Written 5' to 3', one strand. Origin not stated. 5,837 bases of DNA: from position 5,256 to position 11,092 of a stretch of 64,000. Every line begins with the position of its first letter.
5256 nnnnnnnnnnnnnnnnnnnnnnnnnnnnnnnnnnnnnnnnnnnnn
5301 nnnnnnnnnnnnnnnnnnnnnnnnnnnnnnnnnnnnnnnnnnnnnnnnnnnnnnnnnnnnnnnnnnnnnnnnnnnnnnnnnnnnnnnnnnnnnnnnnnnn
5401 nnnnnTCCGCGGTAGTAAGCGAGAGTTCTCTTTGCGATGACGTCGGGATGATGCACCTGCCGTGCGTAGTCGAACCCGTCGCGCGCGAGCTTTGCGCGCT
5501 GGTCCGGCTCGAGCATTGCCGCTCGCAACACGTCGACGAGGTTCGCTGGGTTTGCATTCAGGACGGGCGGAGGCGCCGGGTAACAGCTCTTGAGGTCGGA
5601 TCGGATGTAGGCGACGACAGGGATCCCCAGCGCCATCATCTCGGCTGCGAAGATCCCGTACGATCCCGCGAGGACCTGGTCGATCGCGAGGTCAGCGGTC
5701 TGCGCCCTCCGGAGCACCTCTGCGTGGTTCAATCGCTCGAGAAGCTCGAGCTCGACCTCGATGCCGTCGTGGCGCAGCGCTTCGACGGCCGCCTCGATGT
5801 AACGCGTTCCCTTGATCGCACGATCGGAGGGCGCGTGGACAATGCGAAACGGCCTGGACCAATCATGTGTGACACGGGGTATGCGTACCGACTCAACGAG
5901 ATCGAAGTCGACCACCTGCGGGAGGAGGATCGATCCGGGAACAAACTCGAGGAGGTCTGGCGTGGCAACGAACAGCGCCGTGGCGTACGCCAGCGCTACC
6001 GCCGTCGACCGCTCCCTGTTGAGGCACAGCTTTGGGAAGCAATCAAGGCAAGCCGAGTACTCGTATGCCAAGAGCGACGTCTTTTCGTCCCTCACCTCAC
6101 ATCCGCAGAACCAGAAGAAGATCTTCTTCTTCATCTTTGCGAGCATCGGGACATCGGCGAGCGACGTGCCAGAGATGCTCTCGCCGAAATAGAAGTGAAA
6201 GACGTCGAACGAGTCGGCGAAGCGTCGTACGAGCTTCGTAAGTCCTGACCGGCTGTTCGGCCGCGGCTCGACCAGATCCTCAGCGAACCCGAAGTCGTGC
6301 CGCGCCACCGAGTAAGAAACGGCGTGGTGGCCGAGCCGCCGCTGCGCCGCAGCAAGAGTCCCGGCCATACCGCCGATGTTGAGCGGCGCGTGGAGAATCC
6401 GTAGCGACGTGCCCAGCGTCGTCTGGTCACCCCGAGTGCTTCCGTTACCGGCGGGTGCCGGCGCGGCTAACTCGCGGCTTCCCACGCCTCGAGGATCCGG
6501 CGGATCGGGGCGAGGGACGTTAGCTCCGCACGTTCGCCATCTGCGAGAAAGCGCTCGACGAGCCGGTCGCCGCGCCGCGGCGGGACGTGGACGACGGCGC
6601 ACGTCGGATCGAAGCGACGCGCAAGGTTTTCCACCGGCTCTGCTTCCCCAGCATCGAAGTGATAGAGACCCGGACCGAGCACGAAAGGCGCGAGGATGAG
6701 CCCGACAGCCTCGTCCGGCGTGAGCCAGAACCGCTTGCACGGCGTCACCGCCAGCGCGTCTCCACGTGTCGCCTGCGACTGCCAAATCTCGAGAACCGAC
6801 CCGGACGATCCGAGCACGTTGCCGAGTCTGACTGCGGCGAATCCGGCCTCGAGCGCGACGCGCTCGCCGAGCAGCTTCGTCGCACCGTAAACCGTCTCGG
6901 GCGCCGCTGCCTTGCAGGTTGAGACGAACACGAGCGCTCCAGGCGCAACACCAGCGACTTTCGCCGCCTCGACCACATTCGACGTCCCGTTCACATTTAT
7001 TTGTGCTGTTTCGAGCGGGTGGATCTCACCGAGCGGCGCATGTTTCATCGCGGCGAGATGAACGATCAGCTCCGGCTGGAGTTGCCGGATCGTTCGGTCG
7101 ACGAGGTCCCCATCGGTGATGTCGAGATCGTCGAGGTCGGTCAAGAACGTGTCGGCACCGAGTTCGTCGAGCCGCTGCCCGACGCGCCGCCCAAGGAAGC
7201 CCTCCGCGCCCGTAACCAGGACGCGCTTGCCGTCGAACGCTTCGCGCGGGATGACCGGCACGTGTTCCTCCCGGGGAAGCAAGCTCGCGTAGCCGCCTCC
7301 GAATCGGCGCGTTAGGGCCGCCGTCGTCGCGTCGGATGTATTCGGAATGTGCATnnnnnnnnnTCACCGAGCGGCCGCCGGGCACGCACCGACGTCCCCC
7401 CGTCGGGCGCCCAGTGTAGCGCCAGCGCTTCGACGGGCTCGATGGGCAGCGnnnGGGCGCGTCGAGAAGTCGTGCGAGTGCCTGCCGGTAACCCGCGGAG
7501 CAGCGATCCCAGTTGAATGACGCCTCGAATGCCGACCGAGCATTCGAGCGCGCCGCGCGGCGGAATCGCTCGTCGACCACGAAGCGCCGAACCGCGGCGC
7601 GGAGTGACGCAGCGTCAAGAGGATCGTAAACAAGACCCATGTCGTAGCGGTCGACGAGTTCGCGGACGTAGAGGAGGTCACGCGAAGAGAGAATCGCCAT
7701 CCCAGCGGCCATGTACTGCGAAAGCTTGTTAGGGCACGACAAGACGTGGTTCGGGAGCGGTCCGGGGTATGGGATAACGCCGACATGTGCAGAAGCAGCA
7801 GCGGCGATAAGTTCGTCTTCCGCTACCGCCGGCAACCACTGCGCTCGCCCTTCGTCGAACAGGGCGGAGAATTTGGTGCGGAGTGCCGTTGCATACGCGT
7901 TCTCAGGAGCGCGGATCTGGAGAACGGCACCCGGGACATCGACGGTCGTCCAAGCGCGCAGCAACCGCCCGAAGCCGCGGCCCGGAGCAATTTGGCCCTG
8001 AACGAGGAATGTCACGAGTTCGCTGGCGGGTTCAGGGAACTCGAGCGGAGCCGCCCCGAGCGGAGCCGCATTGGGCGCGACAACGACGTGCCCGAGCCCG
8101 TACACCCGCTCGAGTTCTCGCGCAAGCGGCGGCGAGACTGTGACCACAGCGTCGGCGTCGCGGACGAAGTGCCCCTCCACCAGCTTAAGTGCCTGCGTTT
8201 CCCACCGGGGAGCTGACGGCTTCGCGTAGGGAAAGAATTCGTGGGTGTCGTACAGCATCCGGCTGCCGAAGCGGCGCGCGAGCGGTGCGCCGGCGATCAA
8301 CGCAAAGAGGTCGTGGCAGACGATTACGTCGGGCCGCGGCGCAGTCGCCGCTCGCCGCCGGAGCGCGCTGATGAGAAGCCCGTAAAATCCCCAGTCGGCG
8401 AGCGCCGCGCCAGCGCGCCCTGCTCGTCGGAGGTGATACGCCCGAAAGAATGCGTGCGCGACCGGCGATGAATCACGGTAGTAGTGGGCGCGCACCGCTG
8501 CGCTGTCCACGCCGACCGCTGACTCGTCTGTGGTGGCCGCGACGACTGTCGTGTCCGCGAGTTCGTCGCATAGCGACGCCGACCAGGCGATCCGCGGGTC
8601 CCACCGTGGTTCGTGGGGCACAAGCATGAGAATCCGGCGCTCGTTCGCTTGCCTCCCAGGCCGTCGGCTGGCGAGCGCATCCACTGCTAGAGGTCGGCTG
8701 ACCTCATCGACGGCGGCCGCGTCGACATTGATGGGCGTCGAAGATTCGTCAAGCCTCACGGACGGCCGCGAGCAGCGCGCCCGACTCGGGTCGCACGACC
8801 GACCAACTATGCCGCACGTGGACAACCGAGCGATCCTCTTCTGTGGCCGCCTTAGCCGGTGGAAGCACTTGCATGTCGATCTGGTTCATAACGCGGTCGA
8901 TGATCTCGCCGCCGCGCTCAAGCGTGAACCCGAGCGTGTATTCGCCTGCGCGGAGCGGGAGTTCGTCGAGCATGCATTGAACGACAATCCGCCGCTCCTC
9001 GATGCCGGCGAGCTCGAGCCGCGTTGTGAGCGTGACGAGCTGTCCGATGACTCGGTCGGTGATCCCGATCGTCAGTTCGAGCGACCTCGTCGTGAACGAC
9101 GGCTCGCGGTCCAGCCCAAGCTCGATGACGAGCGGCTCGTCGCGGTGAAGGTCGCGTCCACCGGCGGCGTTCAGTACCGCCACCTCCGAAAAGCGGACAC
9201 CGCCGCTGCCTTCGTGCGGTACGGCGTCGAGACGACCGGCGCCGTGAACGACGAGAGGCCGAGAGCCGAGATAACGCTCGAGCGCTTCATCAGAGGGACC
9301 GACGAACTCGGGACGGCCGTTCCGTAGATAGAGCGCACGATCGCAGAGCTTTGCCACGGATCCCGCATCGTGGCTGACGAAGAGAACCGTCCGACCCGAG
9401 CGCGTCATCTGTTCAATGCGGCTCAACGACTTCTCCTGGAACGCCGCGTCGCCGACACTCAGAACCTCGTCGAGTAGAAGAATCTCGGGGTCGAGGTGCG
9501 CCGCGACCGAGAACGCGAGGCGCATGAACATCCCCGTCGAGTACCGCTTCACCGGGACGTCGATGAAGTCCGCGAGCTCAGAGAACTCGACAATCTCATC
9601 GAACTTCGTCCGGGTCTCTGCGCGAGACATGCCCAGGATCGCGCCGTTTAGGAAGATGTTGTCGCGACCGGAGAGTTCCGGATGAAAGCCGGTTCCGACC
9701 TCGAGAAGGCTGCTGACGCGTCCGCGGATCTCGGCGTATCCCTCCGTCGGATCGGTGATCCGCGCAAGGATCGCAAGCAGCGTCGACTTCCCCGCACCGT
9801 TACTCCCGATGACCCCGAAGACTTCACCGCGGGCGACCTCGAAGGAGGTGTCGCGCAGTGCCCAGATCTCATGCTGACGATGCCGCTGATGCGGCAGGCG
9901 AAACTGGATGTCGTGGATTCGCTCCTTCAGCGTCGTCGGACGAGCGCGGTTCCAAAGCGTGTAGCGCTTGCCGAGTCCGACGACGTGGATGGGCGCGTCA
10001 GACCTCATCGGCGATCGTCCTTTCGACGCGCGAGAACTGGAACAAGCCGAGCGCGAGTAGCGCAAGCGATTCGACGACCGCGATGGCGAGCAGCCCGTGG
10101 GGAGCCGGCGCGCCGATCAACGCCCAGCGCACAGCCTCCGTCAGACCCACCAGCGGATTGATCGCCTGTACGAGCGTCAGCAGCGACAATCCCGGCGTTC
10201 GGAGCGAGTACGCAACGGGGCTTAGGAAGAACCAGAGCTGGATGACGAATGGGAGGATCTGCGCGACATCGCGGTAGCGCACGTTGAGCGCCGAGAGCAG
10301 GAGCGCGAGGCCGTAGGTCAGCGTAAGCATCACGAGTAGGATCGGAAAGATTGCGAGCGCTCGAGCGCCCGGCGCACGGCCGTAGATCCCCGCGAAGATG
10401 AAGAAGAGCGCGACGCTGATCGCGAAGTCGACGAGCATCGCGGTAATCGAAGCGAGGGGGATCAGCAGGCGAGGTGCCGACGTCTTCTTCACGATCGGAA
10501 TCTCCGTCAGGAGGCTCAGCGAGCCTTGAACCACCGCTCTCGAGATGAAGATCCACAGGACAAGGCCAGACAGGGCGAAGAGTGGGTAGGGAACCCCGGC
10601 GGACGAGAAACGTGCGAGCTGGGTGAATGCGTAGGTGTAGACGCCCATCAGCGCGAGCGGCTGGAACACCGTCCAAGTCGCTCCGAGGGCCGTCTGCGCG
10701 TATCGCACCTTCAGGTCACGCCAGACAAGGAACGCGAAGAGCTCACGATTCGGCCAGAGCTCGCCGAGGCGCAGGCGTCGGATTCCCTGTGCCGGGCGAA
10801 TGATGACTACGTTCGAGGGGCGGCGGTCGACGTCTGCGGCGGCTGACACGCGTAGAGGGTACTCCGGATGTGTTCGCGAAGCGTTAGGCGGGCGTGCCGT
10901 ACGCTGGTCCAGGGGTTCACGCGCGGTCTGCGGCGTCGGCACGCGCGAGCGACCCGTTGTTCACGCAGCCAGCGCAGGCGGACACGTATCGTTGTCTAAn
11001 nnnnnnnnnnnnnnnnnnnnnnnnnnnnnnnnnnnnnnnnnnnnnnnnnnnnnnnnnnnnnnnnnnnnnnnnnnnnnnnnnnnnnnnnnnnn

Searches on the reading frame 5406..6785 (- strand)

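Call 52: search_protein_families(library=pfam, proteins=[window:5406-6785:-], max_evalue=0.001)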
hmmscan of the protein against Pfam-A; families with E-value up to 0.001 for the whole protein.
window:5406-6785:- (460 aa): 1 family
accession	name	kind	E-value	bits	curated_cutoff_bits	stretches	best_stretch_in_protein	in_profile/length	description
PF13524.12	Glyco_trans_1_2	-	0.00064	20.1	25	0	380-454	67-142/144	Glycosyl transferase-like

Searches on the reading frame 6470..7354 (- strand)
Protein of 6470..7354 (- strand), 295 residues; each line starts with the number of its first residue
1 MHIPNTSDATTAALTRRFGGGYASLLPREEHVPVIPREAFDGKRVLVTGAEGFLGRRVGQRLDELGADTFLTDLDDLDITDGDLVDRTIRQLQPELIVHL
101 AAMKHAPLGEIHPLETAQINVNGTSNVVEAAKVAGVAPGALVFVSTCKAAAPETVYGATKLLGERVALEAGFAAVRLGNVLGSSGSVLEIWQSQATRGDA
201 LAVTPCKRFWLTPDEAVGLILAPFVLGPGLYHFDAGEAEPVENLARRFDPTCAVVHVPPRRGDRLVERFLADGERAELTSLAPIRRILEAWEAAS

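Call 52: search_protein_families(library=pfam, proteins=[window:6470-7354:-], max_evalue=0.001)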
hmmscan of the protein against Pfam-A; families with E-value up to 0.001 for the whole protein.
window:6470-7354:- (295 aa): 6 families
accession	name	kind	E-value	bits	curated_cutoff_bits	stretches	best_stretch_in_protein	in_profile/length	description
PF02719.21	Polysacc_synt_2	-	4.2e-39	134.9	20.2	1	78-285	62-289/293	Polysaccharide biosynthesis protein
PF04321.23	RmlD_sub_bind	-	2.1e-20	73.4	27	1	44-202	2-174/287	RmlD substrate binding domain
PF01370.27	Epimerase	-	2.8e-20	73.2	20.9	1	45-184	1-176/240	NAD dependent epimerase/dehydratase family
PF16363.11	GDP_Man_Dehyd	-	6.2e-12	46.1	27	1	74-146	56-129/332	GDP-mannose 4,6 dehydratase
PF01073.25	3Beta_HSD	-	1.8e-09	37.4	22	1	76-153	51-123/280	3-beta hydroxysteroid dehydrogenase/isomerase family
PF07993.18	NAD_binding_4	-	2e-05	24.3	20.1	0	93-150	88-140/258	Male sterility protein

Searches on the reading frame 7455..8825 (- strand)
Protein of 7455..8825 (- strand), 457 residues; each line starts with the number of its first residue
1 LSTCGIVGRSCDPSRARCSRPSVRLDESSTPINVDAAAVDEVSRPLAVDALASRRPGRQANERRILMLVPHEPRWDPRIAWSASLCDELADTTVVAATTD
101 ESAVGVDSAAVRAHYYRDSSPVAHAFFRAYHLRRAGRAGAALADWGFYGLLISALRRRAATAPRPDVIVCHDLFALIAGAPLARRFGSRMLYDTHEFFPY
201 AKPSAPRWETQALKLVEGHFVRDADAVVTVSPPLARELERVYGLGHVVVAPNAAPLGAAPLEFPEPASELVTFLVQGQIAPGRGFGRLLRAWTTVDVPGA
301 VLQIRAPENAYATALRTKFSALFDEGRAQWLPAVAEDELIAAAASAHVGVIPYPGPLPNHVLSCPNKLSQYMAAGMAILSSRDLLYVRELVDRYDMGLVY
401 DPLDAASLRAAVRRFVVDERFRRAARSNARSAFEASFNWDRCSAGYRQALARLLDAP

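Call 52: search_protein_families(library=pfam, proteins=[window:7455-8825:-], max_evalue=0.001)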
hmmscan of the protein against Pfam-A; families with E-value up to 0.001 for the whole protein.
window:7455-8825:- (457 aa): 4 families
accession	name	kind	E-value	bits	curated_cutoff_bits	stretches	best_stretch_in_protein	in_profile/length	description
PF13439.12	Glyco_transf_4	-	1.7e-13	51.4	28.5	1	140-253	49-165/170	Glycosyltransferase Family 4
PF13579.12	Glyco_trans_4_4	-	1.4e-11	45.4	29.7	1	105-252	18-157/158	Glycosyl transferase 4-like domain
PF13692.12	Glyco_trans_1_4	-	1.1e-05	26.1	27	1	277-416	8-140/142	Glycosyl transferases group 1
PF00534.26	Glycos_transf_1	-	9.4e-05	22.4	26.4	1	362-431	103-171/172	Glycosyl transferases group 1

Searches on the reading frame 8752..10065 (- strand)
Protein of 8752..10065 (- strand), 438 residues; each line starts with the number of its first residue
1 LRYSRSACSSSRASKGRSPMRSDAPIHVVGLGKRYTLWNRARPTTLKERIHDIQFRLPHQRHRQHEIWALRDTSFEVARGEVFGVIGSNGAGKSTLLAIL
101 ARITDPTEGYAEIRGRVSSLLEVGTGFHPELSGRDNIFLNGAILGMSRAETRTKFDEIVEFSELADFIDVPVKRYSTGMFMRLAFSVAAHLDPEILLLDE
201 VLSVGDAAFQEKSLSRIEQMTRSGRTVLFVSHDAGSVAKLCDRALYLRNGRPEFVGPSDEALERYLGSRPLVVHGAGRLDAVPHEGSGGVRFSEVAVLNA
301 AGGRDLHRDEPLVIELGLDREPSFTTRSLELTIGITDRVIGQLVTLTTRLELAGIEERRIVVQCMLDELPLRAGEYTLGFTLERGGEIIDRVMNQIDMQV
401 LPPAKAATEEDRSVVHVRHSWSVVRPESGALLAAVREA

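Call 52: search_protein_families(library=pfam, proteins=[window:8752-10065:-], max_evalue=0.001)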
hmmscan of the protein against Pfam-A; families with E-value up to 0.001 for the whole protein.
window:8752-10065:- (438 aa): 3 families
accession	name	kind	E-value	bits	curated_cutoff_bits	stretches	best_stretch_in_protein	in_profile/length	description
PF00005.33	ABC_tran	-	1e-18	68.7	25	1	70-201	1-135/137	ABC transporter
PF14524.12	Wzt_C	-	0.00015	22.2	30.4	1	285-403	5-132/143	Wzt C-terminal domain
PF13304.12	AAA_21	-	0.00031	21.3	27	0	83-106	2-25/304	AAA domain, putative AbiEii toxin, Type IV TA system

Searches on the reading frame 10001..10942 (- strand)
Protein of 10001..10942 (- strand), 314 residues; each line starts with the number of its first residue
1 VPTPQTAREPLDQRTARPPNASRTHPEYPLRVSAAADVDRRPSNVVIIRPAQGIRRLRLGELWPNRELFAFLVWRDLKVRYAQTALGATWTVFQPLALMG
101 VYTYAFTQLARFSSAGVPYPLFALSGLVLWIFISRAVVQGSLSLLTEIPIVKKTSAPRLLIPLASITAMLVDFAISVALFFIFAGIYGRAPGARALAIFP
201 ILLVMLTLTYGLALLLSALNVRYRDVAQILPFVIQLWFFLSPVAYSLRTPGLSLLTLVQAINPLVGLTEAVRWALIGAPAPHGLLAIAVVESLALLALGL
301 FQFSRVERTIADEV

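Call 52: search_protein_families(library=pfam, proteins=[window:10001-10942:-], max_evalue=0.001)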
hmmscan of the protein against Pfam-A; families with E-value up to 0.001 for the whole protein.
window:10001-10942:- (314 aa): 1 family
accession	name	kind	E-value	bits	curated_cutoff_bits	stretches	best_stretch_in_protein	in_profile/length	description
PF01061.29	ABC2_membrane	-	1.1e-15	58.2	26.9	1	68-275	2-210/211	ABC-2 type transporter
